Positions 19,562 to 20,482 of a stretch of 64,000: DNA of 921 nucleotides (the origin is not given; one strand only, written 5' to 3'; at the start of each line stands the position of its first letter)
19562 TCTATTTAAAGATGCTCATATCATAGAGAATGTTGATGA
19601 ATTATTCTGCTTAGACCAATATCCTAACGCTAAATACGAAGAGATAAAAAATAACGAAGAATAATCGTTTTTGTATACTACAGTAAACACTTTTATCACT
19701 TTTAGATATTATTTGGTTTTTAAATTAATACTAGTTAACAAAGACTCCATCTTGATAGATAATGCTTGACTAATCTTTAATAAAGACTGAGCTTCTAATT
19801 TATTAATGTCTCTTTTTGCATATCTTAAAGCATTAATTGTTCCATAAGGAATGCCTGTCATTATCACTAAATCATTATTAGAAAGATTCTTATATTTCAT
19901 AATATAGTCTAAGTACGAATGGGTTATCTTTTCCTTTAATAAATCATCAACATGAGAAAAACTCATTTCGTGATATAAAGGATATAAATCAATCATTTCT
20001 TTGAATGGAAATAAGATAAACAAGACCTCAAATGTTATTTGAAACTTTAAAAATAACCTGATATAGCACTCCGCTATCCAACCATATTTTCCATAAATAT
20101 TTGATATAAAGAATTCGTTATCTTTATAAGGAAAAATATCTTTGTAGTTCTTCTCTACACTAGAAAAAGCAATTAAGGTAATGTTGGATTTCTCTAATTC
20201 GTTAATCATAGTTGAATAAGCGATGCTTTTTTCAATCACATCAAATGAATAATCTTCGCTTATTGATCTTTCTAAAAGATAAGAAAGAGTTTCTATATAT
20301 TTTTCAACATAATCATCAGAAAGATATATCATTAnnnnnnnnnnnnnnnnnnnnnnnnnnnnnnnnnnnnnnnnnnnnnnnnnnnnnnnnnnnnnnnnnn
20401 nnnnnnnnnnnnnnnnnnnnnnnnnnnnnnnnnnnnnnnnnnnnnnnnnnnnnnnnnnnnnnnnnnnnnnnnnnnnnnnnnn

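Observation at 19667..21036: Two-gene cassette with a PARP-like (H-G-S ... G-x-G-F-Y-L-T) DUF3990-type domain and a DUF3791-like partner, flanked by ~47-bp direct repeats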

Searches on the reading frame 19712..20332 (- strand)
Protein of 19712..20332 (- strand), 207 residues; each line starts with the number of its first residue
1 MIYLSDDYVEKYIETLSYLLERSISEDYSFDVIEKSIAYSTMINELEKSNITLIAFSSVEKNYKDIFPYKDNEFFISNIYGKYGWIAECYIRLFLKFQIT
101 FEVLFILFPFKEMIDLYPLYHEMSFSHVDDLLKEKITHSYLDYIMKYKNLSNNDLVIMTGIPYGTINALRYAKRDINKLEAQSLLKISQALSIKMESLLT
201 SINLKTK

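Call 3: search_protein_families(library=pfam, proteins=[window:19712-20332:-], max_evalue=0.1)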
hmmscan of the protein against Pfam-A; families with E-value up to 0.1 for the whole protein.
window:19712-20332:- (207 aa): 1 family
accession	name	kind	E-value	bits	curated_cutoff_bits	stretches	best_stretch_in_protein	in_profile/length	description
PF13443.12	HTH_26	-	1.6e-06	28.7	22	1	141-200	2-59/63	Cro/C1-type HTH DNA-binding domain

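Call 6: search_protein_families(library=ncbifam, proteins=[window:19712-20332:-], max_evalue=1)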
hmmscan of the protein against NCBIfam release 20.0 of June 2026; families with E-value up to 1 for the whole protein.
window:19712-20332:- (207 aa): 0 families

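Call 7: search_protein_families(library=padloc, proteins=[window:19712-20332:-], max_evalue=1)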
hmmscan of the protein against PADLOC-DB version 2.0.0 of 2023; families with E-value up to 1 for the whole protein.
window:19712-20332:- (207 aa): 0 families

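Call 8: search_protein_families(library=phrogs, proteins=[window:19712-20332:-], max_evalue=0.1)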
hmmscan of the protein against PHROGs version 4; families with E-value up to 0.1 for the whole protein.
window:19712-20332:- (207 aa): 7 families
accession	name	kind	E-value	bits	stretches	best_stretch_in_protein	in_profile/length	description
phrog_21705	-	unknown function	0.0031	18.1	1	121-194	104-174/184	-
phrog_31643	-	unknown function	0.028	15.2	0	9-64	11-67/240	-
phrog_1529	-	unknown function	0.05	14.7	1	148-183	17-52/209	-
phrog_37912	-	unknown function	0.059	14.6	0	128-161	33-65/67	-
phrog_2967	-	transcription regulation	0.06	13.9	0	134-197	8-68/225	transcriptional regulator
phrog_17052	-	unknown function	0.063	14.6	0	10-75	38-103/104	-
phrog_18318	-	DNA, RNA and nucleotide metabolism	0.073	14.2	0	126-196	24-91/108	HTH DNA binding protein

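Call 29: search_protein_families(library=pfam, proteins=[window:19712-20332:-], max_evalue=10)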
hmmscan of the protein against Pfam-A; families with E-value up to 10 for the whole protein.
window:19712-20332:- (207 aa): 1 family
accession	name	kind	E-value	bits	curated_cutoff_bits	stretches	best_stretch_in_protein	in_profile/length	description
PF13443.12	HTH_26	-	1.6e-06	28.7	22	1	141-200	2-59/63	Cro/C1-type HTH DNA-binding domain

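Call 31: find_homologous_proteins(query=window:19712-20332:-)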
Query window:19712-20332:- (207 aa): 88 proteins with E <= 0.001 among 245 candidates.
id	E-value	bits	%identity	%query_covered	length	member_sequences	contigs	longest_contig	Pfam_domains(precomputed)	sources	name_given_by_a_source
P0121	3.5e-125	433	99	100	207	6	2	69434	PF13443.13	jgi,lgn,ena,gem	-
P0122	1.1e-101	357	78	100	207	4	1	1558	PF13443.13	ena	-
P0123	1.0e-96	341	76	100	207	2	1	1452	PF13443.13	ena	-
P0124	5.0e-85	303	70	99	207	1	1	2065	PF13443.13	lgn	-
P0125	6.2e-83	296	68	99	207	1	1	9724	PF13443.13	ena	-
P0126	8.9e-81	289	68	99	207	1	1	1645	-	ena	-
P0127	8.3e-80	285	67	99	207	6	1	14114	PF13443.13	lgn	-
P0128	3.4e-75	270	64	99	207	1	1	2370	PF13443.13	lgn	-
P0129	2.2e-74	268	62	99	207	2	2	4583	PF13443.13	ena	-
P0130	4.5e-74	267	61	99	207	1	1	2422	PF13443.13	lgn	-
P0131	2.5e-73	264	61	99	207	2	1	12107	PF13443.13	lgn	-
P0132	2.4e-66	242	61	99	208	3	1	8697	PF13443.13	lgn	-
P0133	5.4e-66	240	61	99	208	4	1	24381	PF13443.13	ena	-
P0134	1.4e-65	239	57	99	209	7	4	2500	PF13443.13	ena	-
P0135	3.5e-65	238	60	99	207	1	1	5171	PF13412.13,PF13443.13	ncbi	-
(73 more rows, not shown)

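Call 60: predict_structure(alignment_id=A4)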
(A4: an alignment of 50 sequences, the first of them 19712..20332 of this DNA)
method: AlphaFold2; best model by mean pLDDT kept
length: 207 residues; sequences in the alignment: 50
mean_pLDDT: 93.6   pTM: 0.90
mean pLDDT of the five models: 93.6, 92.9, 92.0, 91.1, 90.9
residues with pLDDT >= 90: 178; 70-90: 28; 50-70: 1; < 50: 0
segments of 3 or more residues with pLDDT < 50: none
pLDDT, mean of each block of 10 residues (from residue 1): 92 97 95 98 97 94 89 83 96 96 97 91 85 91 95 96 96 94 96 96 93
secondary structure, 60 per line:
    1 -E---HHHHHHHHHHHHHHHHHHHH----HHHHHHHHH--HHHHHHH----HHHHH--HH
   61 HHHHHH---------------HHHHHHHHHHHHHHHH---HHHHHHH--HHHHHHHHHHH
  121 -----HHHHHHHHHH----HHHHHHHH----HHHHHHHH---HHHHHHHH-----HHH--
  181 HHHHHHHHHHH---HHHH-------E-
elements in order: H6-25 H30-38 H41-47 H52-56 H59-66 H82-97 H101-107 H110-120 H126-135 H140-147 H152-159 H163-170 H181-191 H195-198

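Call 69: search_protein_representatives(alignment_id=A4)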
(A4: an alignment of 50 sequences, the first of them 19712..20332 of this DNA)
Query: 50 sequences, 208 profile positions. Proteins with E-value up to 0.001 (for the whole library): 759; up to 1e-10: 252; up to 1e-30: 23. The best 150 are listed.
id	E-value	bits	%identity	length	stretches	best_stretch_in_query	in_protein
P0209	8.9e-90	316.7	-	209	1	1-207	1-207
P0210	4.1e-77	275.3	-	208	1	1-207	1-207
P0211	8.9e-70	251.4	-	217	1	1-207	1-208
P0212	1.0e-55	205.5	-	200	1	1-199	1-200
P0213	4.0e-55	203.5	-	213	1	1-207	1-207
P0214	4.4e-55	203.4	-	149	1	59-206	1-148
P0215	1.9e-51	191.5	-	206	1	1-200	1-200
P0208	1.1e-49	185.8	-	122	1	1-120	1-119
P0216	1.6e-48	182.0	-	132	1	75-206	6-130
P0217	1.9e-46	175.2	-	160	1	92-206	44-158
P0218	2.1e-39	152.2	-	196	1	11-200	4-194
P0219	4.4e-38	147.9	-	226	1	14-203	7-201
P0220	2.5e-36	142.1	-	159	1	107-207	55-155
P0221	6.8e-36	140.7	-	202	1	6-200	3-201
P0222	1.5e-34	136.3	-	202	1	9-200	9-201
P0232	2.0e-29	119.6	-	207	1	7-199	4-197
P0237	1.1e-28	117.1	-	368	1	9-202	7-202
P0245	1.1e-25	107.3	-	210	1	1-199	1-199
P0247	1.9e-25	106.6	-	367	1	7-203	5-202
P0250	3.0e-25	105.9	-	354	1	5-201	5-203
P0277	7.2e-21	91.6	-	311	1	6-205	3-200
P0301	7.5e-18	81.8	-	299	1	6-192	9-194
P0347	5.6e-15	72.4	-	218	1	6-201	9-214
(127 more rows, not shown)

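Call 70: search_protein_families(library=pfam, proteins=[P0237, P0247, P0250, P0277, P0301, P0218, P0221, P0232, P0245, P0347], max_evalue=0.01)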
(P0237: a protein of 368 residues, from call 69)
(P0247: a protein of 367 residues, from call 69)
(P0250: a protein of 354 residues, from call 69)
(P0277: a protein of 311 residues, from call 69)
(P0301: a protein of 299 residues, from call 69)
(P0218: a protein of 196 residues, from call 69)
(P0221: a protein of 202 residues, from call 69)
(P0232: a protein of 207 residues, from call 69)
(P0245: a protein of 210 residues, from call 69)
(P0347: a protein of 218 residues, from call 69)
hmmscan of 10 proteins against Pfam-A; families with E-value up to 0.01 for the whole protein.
P0237 (368 aa): 1 family
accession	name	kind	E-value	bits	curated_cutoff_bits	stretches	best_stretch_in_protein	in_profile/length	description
PF13443.12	HTH_26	-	0.0085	16.8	22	0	141-171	2-32/63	Cro/C1-type HTH DNA-binding domain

P0247 (367 aa): 3 families
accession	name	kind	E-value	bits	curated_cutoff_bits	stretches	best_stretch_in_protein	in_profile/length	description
PF13443.12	HTH_26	-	0.0002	22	22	1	140-166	2-28/63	Cro/C1-type HTH DNA-binding domain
PF08220.18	HTH_DeoR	-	0.00082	19.5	21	1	139-166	5-32/57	DeoR-like helix-turn-helix domain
PF05043.19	Mga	-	0.0031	18.5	21.1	0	122-165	4-47/87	Mga helix-turn-helix domain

P0250 (354 aa): 3 families
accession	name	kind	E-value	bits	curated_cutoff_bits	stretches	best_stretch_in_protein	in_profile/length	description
PF13443.12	HTH_26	-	0.00026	21.6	22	1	146-196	4-53/63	Cro/C1-type HTH DNA-binding domain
PF12844.13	HTH_19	-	0.0025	18.1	30.2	1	143-195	3-53/64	Helix-turn-helix domain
PF01399.33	PCI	-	0.0064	17.1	22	0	129-175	16-62/84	PCI domain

P0277 (311 aa): 4 families
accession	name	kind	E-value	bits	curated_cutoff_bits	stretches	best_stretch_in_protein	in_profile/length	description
PF20317.4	HTH_60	-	0.00047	21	24.1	1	133-181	7-55/140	Helix-turn-helix domain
PF12844.13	HTH_19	-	0.0017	18.7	30.2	1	135-164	3-32/64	Helix-turn-helix domain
PF13443.12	HTH_26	-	0.0027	18.3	22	1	136-190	2-54/63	Cro/C1-type HTH DNA-binding domain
PF01381.28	HTH_3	-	0.0036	17.7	23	0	138-189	3-51/55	Helix-turn-helix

P0301 (299 aa): 1 family
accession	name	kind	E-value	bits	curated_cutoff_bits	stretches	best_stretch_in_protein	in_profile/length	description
PF01381.28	HTH_3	-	0.0079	16.7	23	0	143-174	1-32/55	Helix-turn-helix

P0218 (196 aa): 0 families

P0221 (202 aa): 2 families
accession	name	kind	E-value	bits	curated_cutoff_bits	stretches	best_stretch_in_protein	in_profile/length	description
PF13443.12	HTH_26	-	3.6e-05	24.4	22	1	142-200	2-58/63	Cro/C1-type HTH DNA-binding domain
PF01381.28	HTH_3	-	0.0054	17.2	23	0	142-198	1-54/55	Helix-turn-helix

P0232 (207 aa): 2 families
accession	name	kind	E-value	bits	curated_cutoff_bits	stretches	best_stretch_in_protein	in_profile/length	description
PF13443.12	HTH_26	-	0.00018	22.1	22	1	140-200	3-61/63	Cro/C1-type HTH DNA-binding domain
PF20317.4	HTH_60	-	0.0034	18.2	24.1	1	140-186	11-57/140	Helix-turn-helix domain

P0245 (210 aa): 1 family
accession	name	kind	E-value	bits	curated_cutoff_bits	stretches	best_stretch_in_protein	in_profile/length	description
PF13443.12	HTH_26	-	0.00022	21.9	22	1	141-202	2-61/63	Cro/C1-type HTH DNA-binding domain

P0347 (218 aa): 4 families
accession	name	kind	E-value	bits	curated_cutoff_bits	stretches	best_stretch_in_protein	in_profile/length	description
PF01381.28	HTH_3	-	5.8e-08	33.1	23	1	154-211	1-55/55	Helix-turn-helix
PF13443.12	HTH_26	-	5.8e-05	23.7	22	1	153-213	1-59/63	Cro/C1-type HTH DNA-binding domain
PF15731.11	MqsA_antitoxin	-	0.0061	17.1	30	1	129-201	48-121/131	Antitoxin component of bacterial toxin-antitoxin system, MqsA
PF00376.29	MerR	-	0.008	16.4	28.2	0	166-185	3-22/38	MerR family regulatory protein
